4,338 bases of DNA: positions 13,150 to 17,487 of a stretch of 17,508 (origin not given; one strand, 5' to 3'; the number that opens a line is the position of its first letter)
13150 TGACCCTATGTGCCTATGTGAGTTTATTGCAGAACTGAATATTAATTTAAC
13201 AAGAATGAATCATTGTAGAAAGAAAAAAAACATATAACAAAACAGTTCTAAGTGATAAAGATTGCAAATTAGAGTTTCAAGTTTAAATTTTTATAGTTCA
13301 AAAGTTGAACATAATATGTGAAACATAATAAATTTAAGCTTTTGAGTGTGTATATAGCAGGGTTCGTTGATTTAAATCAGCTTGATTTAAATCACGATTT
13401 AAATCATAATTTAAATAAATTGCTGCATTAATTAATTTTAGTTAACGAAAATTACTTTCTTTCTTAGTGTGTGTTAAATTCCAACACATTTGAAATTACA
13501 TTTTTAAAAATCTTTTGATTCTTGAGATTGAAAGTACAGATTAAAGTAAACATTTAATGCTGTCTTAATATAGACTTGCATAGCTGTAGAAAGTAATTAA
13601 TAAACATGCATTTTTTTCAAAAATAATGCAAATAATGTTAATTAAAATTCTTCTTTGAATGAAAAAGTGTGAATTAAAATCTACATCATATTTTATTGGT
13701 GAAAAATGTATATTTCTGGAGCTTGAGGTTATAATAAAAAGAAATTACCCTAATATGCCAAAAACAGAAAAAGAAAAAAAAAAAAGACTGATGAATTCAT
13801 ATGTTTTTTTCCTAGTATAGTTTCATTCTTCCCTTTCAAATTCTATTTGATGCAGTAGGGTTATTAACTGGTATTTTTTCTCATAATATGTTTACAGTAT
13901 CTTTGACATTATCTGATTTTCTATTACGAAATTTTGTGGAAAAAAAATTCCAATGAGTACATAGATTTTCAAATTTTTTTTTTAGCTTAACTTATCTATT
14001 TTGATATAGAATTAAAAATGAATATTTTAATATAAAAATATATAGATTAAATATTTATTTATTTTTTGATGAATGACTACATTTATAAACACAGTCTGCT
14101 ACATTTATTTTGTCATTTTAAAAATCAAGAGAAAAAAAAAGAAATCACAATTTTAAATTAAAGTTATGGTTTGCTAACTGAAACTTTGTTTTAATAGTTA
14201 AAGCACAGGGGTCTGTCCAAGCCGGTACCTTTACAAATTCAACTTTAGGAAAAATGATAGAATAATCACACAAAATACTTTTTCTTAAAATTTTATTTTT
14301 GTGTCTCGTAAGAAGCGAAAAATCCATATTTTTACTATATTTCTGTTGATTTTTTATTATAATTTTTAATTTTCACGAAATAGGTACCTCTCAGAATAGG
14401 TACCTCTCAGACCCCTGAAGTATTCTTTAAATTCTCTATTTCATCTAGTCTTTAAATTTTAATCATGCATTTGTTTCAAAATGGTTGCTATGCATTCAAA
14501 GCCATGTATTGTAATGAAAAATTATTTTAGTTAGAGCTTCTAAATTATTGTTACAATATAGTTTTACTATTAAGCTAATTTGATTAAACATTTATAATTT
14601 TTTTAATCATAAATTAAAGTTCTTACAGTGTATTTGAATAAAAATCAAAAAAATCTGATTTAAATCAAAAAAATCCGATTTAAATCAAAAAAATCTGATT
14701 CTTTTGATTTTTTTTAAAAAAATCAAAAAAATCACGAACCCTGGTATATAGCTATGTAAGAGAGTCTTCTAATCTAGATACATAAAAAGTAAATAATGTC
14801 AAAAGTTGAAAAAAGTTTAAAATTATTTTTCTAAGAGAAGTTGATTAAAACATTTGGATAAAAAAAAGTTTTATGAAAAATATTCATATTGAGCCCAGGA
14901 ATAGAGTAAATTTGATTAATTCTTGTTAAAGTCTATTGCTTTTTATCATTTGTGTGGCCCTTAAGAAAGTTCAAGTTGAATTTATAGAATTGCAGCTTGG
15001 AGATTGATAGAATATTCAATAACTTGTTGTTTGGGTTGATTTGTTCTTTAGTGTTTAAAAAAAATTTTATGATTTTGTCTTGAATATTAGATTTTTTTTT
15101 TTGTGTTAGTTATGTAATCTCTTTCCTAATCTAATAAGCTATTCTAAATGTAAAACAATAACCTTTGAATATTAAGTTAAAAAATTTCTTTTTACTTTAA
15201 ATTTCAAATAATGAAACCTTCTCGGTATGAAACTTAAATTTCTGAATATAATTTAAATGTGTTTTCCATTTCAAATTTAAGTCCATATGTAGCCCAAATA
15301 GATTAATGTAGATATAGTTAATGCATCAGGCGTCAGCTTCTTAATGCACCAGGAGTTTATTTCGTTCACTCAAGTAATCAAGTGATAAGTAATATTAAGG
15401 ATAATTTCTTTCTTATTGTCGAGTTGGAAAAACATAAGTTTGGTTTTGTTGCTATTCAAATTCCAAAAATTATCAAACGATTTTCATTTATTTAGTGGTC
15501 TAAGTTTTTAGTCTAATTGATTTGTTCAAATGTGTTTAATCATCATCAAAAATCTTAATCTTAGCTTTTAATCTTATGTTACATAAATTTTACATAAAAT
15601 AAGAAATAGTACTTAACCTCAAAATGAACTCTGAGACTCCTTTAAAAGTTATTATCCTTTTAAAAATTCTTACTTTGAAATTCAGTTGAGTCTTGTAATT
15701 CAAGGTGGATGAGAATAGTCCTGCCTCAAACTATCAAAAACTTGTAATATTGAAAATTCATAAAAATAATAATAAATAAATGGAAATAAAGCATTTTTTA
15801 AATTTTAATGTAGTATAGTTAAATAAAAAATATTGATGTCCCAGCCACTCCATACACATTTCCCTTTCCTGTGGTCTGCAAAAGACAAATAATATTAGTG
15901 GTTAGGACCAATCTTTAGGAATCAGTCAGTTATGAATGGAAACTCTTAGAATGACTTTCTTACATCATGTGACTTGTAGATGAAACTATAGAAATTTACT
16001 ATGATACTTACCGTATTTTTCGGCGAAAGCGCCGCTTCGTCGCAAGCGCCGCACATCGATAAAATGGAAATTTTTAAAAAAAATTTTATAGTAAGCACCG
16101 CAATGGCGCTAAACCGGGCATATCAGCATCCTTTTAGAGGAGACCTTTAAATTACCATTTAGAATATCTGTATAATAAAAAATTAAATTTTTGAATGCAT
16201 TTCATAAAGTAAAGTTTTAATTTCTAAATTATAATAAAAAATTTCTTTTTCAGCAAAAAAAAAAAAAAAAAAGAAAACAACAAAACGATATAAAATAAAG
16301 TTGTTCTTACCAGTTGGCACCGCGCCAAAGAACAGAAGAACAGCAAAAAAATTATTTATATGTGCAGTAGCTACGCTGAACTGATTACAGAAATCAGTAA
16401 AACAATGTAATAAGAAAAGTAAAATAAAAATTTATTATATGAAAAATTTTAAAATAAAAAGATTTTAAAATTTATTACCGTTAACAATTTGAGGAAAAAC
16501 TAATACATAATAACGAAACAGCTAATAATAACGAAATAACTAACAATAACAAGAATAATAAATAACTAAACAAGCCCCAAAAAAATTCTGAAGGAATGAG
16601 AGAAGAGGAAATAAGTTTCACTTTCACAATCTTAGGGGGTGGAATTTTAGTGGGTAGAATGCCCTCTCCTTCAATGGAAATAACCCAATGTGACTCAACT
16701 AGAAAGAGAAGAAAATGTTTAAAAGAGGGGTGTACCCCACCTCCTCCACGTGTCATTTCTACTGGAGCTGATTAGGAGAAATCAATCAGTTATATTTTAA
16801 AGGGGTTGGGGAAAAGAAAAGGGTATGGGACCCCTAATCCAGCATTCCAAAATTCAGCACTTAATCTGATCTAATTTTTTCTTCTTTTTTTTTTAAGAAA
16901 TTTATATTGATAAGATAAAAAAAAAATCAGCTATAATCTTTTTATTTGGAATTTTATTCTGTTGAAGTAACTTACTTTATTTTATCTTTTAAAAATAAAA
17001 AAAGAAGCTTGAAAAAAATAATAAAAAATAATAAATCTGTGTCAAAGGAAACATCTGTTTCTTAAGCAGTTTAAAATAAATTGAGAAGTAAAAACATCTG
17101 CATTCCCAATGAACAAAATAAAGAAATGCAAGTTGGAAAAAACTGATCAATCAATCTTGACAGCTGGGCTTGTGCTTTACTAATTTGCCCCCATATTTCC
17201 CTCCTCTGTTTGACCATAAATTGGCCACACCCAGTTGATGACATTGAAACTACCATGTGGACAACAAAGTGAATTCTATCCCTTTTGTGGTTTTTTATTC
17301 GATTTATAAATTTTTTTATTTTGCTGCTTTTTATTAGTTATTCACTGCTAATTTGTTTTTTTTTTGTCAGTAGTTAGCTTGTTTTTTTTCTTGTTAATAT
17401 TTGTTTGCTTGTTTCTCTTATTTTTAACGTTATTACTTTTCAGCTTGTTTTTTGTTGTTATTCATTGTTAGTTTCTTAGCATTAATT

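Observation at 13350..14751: hAT-like non-autonomous transposon with perfect 8-bp TSD and a palindromic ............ subterminal array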

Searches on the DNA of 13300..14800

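Call 50: search_rna_families(source=window, start=13300, end=14800, threshold=evalue, max_evalue=1)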
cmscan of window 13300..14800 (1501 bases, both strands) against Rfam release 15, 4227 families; matches with E-value up to 1: 3.
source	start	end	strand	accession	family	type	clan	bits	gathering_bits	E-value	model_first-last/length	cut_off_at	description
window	14695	14735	-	RF03956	mir-737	Gene; miRNA;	-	24.9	60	0.33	1-63/63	no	mir-737 microRNA precursor family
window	14697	14733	+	RF04239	mir-4679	Gene; miRNA;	-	21.3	88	0.49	20-56/75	no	mir-4679 microRNA precursor family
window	13367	13400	-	RF04346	Plastid-ccsA-ndhD-1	Cis-reg;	CL00154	19.8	48.5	0.68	1-57/57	no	Plastid-ccsA-ndhD-1 3UTR RNA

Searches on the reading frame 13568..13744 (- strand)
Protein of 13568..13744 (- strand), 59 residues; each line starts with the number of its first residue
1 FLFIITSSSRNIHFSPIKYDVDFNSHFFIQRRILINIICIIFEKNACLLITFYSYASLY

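Call 17: search_protein_families(library=pfam, max_evalue=1, proteins=[window:13568-13744:-])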
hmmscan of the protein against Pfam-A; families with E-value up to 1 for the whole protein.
seq(59 aa): 0 families

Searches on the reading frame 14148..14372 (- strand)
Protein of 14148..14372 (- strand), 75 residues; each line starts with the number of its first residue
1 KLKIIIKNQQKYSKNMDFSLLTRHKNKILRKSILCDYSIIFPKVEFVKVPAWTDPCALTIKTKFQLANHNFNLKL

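Call 17: search_protein_families(library=pfam, max_evalue=1, proteins=[window:14148-14372:-])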
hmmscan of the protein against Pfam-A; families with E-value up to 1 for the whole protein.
seq(75 aa): 1 family
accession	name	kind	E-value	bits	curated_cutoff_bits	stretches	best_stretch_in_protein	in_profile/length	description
PF04050.20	Upf2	-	0.094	13.9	29.8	1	8-33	76-101/133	Up-frameshift suppressor 2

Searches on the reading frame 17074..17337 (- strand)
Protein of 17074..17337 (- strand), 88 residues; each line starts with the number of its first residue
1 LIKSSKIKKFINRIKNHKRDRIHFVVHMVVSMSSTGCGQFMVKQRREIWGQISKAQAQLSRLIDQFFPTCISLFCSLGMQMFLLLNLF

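Call 17: search_protein_families(library=pfam, max_evalue=1, proteins=[window:17074-17337:-])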
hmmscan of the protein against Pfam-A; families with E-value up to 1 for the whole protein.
seq(88 aa): 1 family
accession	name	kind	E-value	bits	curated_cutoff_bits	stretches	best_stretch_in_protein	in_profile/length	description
PF08711.16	Med26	-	0.17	12.1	20.6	1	2-20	16-34/52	TFIIS helical bundle-like domain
